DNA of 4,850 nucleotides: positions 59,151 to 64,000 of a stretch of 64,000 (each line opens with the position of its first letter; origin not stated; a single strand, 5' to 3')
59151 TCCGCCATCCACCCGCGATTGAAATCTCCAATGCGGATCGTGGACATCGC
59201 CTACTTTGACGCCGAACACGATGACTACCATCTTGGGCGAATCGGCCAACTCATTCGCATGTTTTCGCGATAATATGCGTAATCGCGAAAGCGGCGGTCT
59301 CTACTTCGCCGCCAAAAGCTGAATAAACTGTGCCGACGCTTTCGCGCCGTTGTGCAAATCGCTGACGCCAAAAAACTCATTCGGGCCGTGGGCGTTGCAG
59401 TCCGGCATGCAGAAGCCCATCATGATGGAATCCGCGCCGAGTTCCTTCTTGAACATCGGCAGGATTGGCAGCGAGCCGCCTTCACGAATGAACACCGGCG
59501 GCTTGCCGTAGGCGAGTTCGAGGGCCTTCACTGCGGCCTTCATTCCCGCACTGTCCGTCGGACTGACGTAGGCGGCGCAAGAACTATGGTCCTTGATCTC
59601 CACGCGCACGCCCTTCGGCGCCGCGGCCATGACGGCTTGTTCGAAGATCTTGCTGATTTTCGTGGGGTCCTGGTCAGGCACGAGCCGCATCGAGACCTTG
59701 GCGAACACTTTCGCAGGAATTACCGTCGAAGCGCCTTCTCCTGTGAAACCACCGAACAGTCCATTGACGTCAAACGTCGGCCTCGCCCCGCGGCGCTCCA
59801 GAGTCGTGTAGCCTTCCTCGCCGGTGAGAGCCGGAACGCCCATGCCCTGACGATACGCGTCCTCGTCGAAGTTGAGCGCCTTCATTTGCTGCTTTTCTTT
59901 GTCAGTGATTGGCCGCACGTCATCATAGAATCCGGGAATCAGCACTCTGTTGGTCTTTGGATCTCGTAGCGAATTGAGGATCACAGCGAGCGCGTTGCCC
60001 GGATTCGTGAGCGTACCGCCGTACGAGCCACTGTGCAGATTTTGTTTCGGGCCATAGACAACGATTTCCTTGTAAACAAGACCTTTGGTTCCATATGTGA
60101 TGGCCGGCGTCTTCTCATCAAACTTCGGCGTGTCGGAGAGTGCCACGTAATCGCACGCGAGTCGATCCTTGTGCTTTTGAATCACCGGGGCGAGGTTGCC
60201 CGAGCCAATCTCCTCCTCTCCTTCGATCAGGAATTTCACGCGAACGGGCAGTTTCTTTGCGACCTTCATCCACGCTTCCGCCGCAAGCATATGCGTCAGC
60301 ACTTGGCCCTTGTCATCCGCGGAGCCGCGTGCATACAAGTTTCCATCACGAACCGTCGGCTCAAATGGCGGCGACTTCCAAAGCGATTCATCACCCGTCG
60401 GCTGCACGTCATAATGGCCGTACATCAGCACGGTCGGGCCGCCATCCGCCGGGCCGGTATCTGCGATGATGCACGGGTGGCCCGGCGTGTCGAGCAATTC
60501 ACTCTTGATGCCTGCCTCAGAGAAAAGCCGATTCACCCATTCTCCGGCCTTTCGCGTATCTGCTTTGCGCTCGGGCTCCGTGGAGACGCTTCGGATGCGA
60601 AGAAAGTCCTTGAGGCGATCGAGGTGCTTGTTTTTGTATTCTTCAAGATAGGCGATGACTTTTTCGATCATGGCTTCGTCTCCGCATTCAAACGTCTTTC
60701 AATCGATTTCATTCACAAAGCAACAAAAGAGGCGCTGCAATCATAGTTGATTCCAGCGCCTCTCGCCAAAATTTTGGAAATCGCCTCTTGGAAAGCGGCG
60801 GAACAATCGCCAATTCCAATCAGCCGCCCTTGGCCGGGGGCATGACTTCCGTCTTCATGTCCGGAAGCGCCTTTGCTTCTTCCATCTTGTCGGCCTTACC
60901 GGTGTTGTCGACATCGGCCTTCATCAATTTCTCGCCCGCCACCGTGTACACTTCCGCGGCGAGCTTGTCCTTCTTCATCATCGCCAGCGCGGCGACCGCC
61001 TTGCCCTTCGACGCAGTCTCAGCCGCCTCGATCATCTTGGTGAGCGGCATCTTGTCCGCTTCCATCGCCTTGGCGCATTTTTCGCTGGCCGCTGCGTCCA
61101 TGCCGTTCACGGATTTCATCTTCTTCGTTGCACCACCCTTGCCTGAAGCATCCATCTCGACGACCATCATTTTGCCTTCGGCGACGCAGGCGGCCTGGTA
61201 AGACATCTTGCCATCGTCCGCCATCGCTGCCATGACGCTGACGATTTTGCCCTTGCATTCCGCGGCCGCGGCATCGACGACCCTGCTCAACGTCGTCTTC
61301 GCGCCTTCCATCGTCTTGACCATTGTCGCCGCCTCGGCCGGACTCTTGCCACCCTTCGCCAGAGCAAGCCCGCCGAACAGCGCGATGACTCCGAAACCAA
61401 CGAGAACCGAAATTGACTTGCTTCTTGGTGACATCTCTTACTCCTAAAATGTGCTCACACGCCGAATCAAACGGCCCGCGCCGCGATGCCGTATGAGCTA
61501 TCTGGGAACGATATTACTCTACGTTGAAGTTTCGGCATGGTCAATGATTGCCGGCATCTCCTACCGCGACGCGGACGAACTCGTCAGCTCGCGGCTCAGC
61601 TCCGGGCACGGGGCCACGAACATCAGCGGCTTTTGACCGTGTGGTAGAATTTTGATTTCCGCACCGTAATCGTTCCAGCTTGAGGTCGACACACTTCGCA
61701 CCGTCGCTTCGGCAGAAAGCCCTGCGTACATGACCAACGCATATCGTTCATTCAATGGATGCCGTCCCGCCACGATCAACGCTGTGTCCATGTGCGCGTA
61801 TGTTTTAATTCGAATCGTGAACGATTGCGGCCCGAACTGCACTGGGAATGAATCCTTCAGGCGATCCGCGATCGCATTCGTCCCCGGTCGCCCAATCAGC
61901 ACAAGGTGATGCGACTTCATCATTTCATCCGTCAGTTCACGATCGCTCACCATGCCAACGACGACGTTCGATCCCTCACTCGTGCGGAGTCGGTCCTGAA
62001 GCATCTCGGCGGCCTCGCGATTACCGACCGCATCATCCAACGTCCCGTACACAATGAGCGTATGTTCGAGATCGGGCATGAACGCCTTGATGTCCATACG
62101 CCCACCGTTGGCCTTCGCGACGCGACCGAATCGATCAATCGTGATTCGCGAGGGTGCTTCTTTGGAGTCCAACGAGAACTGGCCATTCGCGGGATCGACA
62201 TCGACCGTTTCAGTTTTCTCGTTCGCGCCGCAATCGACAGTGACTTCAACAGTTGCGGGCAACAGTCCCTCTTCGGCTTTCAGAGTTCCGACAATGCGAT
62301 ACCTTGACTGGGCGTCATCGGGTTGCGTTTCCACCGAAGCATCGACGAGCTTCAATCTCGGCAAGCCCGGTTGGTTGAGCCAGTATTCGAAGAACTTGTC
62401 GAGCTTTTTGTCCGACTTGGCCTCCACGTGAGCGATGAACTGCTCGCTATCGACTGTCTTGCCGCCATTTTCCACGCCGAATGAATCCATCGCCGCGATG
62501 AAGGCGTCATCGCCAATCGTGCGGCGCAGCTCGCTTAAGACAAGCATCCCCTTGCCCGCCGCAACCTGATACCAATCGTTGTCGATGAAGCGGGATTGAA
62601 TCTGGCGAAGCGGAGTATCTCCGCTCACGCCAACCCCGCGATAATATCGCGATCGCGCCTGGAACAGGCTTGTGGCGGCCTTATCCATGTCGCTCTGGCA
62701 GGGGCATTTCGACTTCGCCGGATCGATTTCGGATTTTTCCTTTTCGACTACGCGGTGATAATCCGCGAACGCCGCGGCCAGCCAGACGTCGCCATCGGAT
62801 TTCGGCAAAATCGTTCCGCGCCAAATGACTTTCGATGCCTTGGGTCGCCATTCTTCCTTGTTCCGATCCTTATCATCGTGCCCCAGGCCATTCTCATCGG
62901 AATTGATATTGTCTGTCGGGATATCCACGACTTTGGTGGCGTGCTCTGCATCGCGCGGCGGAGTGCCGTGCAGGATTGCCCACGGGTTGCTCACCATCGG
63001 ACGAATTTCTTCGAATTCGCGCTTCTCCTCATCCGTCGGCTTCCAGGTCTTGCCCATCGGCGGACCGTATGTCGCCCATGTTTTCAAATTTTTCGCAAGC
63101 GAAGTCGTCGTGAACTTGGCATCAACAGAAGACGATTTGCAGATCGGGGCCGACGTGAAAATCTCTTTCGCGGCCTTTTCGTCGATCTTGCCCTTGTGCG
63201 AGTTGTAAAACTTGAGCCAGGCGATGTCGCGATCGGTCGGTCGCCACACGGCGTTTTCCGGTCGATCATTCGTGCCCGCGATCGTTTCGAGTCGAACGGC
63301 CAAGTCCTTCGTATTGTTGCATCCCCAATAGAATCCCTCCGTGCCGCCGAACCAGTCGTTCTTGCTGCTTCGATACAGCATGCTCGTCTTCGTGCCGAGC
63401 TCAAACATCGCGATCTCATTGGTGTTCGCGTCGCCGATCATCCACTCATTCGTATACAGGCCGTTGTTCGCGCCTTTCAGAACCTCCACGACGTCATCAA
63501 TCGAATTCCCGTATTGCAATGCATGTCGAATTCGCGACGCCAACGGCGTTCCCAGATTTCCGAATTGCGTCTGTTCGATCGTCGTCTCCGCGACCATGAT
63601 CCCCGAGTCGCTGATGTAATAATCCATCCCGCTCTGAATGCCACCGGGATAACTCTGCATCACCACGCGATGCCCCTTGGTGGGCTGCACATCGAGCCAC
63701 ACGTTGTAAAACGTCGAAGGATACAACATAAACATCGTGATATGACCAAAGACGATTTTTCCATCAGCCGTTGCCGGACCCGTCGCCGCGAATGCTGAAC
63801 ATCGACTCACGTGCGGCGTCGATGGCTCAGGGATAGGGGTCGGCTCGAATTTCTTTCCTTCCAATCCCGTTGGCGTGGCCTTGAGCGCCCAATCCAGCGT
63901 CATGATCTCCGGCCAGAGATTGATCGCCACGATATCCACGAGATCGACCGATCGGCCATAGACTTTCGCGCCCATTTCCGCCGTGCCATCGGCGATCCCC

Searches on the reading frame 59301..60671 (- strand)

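Call 48: search_protein_families(library=pfam, proteins=[window:59301-60671:-], max_evalue=0.00001)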
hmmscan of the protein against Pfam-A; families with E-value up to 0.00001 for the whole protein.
window:59301-60671:- (456 aa): 2 families
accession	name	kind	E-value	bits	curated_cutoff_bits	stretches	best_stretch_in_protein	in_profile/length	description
PF01546.33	Peptidase_M20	-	5.9e-33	114.9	24.6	1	82-451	1-205/206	Peptidase family M20/M25/M40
PF07687.19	M20_dimer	-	9.9e-13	48.4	21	1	193-354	1-106/107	Peptidase dimerisation domain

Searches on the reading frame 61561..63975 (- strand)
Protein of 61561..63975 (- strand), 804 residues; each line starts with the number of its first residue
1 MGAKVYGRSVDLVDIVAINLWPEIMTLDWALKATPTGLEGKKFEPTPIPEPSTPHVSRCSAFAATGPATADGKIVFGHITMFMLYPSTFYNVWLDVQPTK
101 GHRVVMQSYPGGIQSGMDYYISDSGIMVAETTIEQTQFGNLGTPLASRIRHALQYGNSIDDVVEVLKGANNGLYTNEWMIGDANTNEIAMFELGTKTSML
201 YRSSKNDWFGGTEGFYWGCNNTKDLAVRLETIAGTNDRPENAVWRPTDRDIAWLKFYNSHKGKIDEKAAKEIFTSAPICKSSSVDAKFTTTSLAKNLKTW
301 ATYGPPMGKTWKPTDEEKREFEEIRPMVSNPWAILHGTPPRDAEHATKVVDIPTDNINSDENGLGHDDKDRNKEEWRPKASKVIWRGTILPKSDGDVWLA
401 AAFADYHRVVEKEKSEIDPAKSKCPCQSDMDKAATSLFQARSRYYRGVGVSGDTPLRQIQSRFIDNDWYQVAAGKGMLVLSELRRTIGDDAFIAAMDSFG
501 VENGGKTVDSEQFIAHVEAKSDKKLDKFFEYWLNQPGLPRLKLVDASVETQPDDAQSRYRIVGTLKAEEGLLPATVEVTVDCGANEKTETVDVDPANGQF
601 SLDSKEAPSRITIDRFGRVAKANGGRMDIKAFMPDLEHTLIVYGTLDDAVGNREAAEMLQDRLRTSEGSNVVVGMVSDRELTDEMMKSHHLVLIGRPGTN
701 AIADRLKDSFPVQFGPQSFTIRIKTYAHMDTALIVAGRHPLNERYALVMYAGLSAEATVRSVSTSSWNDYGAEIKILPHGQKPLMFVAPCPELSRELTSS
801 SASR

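Call 48: search_protein_families(library=pfam, proteins=[window:61561-63975:-], max_evalue=0.00001)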
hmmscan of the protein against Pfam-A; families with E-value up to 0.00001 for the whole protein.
window:61561-63975:- (804 aa): 1 family
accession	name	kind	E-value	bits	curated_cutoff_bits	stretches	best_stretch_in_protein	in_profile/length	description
PF04916.18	Phospholip_B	-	1.9e-11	43.8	27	1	9-185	121-301/487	Phospholipase B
